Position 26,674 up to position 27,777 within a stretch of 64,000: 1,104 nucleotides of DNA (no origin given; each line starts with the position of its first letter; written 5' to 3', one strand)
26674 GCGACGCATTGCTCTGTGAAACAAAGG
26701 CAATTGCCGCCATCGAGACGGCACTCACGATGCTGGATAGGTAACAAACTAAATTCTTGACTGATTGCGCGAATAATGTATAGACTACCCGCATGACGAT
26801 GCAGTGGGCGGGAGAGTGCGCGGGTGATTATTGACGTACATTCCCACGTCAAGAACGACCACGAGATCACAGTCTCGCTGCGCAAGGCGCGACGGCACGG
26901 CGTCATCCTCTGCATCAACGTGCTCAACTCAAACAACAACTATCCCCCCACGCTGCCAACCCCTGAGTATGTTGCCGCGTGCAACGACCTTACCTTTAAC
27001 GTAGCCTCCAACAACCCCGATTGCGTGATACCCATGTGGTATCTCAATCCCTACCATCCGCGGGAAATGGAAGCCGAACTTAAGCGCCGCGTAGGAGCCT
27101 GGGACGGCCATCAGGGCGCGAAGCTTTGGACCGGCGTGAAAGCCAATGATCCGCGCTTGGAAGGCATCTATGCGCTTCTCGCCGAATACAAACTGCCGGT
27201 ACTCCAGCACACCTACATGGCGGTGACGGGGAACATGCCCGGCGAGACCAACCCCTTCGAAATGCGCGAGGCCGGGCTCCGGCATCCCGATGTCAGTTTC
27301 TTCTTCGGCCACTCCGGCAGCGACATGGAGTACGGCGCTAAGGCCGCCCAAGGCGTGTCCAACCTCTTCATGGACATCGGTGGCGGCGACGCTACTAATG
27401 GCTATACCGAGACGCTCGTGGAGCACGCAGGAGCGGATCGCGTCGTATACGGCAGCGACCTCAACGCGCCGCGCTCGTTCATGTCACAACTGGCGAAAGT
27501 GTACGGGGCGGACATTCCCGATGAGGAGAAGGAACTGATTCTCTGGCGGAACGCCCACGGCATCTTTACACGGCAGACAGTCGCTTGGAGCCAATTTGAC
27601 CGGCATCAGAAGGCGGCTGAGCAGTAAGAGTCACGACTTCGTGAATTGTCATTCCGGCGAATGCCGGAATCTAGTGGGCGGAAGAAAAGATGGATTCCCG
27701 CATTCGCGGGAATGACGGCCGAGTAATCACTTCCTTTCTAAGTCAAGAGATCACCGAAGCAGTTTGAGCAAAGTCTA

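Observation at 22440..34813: Eleven-gene plus-strand catabolic cluster, candidate aminocyclitol/inosamine-like pathway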

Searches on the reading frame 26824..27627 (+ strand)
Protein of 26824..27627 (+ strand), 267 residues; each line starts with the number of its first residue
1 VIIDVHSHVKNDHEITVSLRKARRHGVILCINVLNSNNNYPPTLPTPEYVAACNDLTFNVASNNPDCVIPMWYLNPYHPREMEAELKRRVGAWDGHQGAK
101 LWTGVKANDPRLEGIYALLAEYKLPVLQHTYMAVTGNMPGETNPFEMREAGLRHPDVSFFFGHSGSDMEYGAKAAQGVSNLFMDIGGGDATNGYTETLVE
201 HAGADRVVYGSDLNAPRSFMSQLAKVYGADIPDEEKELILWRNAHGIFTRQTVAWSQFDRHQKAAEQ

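Call 3: search_protein_families(library=pfam, proteins=[window:26824-27627:+])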
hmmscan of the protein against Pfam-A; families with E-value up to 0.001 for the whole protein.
window:26824-27627:+ (267 aa): 1 family
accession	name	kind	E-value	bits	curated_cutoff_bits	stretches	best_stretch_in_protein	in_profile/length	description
PF04909.20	Amidohydro_2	-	2.8e-14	54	26.4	1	52-246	65-285/289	Amidohydrolase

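Call 4: search_protein_families(library=ncbifam, proteins=[window:26824-27627:+])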
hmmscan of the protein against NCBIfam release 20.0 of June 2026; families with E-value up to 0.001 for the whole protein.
window:26824-27627:+ (267 aa): 0 families

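Call 33: search_solved_structures(query=window:26824-27627:+, max_evalue=1)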
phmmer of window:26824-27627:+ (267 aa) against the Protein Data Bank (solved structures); distinct sequences matched with E-value up to 1: 0.

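Call 104: search_solved_structures(query=A9, max_evalue=1, show_alignments=2)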
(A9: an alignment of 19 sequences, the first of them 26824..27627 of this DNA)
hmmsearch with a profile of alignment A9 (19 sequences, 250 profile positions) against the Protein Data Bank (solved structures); distinct sequences matched with E-value up to 1: 56.
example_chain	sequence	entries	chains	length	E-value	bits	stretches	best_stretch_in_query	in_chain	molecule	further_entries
3ij6_A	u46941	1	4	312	4.9e-19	71.9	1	37-248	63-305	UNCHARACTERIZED METAL-DEPENDENT HYDROLASE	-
3s4t_A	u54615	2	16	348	9.1e-17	64.4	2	178-247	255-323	Amidohydrolase 2 | Gamma-resorcylate decarboxylase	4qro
3nur_A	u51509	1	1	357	2.1e-15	60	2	18-129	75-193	Amidohydrolase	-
7wjr_A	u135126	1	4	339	5.3e-15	58.6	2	4-99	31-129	2,3-dihydroxybenzoate decarboxylase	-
7wkl_A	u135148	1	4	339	6.9e-15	58.3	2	4-99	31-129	Amidohydrolase 2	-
7wkm_A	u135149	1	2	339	7.9e-15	58.1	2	4-99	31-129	Amidohydrolase 2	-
7wmb_A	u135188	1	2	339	7.9e-15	58.1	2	4-99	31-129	Amidohydrolase 2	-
7a19_A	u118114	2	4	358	1e-14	57.7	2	4-99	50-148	Amidohydrolase 2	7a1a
3cjp_A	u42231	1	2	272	2.5e-14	56.4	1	44-247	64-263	Predicted amidohydrolase, dihydroorotase family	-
4inf_A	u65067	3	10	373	4.1e-14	55.7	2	22-130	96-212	METAL-DEPENDENT HYDROLASE | 5-Carboxyvanillate Decarboxylase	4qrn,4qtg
4ign_A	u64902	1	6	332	4.3e-13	52.4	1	18-174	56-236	2-amino-3-carboxymuconate-6-semialdehyde decarboxylase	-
4igm_A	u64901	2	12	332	4.5e-13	52.3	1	18-174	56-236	2-amino-3-carboxymuconate-6-semialdehyde decarboxylase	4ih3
4ofc_A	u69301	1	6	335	4.6e-13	52.3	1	18-174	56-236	2-amino-3-carboxymuconate-6-semialdehyde decarboxylase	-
2wm1_A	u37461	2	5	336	4.7e-13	52.3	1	18-174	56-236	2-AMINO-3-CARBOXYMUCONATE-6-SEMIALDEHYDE DECARBOXYLASE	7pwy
4qs5_A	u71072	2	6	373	6.6e-13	51.8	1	22-130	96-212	Ligw2 Decarboxylase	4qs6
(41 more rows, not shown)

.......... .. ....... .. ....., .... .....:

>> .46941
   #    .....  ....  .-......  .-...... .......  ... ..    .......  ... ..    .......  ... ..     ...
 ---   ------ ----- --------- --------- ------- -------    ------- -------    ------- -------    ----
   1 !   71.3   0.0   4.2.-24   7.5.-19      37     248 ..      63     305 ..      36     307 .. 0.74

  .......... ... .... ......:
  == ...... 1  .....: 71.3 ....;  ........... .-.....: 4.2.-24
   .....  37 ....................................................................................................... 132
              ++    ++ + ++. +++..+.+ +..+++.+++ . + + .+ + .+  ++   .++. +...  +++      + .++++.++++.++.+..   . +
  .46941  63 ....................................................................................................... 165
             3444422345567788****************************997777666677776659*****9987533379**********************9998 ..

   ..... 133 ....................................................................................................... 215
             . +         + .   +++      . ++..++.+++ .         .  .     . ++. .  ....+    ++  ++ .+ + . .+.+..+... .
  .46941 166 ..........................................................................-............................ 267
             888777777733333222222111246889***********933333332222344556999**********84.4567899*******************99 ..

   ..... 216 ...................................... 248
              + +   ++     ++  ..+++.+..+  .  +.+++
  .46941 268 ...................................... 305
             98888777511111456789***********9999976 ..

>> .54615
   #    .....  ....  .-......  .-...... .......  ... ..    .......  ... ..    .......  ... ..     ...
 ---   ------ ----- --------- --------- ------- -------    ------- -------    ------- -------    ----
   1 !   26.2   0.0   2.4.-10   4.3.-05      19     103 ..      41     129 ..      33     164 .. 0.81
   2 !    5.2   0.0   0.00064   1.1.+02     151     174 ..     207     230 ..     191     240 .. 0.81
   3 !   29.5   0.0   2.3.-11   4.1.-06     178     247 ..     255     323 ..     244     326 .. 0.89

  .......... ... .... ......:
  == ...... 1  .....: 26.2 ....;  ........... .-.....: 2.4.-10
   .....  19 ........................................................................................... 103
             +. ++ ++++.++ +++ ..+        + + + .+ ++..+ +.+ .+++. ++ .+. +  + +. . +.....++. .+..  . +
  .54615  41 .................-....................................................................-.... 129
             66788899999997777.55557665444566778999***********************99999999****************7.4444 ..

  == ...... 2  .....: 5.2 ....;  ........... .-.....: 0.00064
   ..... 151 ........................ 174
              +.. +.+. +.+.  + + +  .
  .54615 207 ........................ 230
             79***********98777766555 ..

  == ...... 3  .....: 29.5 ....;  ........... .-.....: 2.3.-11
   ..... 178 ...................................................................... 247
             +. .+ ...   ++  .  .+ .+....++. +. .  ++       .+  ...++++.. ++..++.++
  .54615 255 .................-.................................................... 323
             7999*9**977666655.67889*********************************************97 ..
